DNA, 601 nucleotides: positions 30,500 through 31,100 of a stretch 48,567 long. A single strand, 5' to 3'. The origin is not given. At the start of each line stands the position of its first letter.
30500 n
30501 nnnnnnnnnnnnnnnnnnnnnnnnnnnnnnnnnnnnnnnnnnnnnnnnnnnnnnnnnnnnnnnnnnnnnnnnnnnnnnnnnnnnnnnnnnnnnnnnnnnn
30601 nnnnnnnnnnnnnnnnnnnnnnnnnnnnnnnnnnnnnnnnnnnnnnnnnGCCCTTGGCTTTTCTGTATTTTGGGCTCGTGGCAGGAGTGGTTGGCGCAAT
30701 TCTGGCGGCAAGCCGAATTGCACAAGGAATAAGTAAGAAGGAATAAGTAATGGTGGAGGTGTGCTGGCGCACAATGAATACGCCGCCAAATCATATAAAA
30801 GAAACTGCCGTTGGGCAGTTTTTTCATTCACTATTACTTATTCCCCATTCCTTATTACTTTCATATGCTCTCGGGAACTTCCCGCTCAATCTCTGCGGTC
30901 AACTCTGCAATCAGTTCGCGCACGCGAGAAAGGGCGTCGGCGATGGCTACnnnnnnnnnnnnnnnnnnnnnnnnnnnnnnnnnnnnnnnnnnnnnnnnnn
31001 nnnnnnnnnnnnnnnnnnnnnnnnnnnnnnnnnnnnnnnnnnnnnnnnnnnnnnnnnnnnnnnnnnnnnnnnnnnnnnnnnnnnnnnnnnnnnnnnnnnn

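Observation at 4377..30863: Heptad arrays supply stop codons and C-termini of flanking genes; some words close all three frames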

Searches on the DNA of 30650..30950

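Call 84: search_rna_families(source=window, start=30650, end=30950, threshold=evalue, max_evalue=1)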
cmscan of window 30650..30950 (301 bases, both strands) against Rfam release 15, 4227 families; matches with E-value up to 1: 0.
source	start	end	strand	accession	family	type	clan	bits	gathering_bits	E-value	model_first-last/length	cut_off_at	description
